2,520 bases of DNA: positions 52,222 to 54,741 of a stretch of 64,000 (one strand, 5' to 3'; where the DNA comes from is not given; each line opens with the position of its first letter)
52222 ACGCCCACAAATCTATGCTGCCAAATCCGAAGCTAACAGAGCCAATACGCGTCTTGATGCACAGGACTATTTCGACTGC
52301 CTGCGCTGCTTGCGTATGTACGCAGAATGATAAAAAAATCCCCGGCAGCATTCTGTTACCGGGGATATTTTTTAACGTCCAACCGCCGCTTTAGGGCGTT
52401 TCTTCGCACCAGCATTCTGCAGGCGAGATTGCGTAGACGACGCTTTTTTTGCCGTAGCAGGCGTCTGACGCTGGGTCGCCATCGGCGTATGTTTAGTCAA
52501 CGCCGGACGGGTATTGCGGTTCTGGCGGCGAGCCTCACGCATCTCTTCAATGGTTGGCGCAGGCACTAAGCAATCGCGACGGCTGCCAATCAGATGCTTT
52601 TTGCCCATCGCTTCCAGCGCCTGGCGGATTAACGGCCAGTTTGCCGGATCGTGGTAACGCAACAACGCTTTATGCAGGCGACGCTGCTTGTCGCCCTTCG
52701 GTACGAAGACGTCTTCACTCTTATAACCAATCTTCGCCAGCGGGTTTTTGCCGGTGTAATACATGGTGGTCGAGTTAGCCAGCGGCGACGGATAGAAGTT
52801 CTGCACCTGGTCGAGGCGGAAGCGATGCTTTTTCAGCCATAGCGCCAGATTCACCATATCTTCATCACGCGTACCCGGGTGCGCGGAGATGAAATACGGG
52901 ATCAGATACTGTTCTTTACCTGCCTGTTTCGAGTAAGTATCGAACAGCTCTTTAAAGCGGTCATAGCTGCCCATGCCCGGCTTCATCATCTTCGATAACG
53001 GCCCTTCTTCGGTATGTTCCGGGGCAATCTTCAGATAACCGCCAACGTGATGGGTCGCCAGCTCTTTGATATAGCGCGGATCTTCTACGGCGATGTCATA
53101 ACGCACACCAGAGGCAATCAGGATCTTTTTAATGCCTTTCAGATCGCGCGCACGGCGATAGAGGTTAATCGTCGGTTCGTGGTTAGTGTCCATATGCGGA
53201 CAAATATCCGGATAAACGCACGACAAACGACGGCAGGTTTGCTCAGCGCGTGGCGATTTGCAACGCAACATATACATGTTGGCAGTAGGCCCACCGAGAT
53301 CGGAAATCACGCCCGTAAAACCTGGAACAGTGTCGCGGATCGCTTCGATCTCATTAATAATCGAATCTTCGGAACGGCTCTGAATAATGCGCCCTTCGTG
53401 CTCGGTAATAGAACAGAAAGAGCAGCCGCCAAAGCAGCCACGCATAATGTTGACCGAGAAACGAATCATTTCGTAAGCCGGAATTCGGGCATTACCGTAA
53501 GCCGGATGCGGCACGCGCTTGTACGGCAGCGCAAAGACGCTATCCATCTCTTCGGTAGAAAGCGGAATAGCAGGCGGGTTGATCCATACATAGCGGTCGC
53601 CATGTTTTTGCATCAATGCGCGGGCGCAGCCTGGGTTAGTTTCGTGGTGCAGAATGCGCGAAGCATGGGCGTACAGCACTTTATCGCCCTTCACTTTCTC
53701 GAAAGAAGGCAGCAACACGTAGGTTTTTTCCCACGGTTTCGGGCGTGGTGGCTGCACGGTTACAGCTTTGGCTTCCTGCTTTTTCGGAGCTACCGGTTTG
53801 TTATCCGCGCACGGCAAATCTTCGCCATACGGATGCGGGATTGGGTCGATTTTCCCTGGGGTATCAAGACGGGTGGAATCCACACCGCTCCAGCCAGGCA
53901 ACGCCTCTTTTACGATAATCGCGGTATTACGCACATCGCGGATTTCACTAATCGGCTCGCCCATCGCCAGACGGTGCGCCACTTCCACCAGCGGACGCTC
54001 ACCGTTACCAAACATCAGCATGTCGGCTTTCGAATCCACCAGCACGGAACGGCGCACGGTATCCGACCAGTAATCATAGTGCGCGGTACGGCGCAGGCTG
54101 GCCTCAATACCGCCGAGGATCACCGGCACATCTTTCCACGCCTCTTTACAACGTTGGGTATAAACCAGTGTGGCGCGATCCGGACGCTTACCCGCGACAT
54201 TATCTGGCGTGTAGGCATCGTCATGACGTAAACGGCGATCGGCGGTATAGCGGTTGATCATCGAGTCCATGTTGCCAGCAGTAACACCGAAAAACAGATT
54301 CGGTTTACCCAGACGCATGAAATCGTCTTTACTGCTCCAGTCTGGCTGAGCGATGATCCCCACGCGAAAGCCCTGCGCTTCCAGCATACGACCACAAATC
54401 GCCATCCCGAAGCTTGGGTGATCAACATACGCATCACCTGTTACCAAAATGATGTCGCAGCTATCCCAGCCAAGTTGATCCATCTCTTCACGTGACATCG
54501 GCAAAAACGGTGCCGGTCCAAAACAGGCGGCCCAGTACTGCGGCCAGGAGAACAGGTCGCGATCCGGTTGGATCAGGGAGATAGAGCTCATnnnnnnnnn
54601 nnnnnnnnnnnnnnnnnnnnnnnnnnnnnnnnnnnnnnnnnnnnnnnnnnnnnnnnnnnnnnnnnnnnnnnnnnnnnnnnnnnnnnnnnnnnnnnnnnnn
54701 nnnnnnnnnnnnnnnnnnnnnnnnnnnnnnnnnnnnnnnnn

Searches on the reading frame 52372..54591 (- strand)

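Call 6: search_protein_families(proteins=[window:52372-54591:-], library=ncbifam)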
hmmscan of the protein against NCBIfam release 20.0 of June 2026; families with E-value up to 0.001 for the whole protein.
window:52372-54591:- (739 aa): 7 families
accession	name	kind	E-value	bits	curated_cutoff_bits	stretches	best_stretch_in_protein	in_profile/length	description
TIGR03904.1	SAM_YgiQ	equivalog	5.3e-266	883.5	462.35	1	29-644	1-557/558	YgiQ family radical SAM protein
TIGR04014.1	B12_SAM_MJ_0865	equivalog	1.4e-06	27.3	360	1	381-420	164-203/434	methyl-coenzyme M reductase glutamine C-methyltransferase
TIGR00089.1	TIGR00089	subfamily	4.1e-06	25.9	251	1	374-418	137-180/429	MiaB/RimO family radical SAM methylthiotransferase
TIGR04072.2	rSAM_ladder_B12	equivalog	1.3e-05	24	360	1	378-420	181-223/443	lipid biosynthesis B12-binding/radical SAM protein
TIGR01125.1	TIGR01125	equivalog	2.3e-05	23.6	356.95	0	380-418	140-177/432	30S ribosomal protein S12 methylthiotransferase RimO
TIGR04013.1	B12_SAM_MJ_1487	hypoth_equivalog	0.00013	20.9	251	0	375-420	149-194/382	TIGR04013 family B12-binding domain/radical SAM domain-containing protein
NF038361.1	rSAM_Sden_1168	equivalog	0.00044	18.9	575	0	335-420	238-324/560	Sden_1168 family B12-binding radical SAM P-methyltransferase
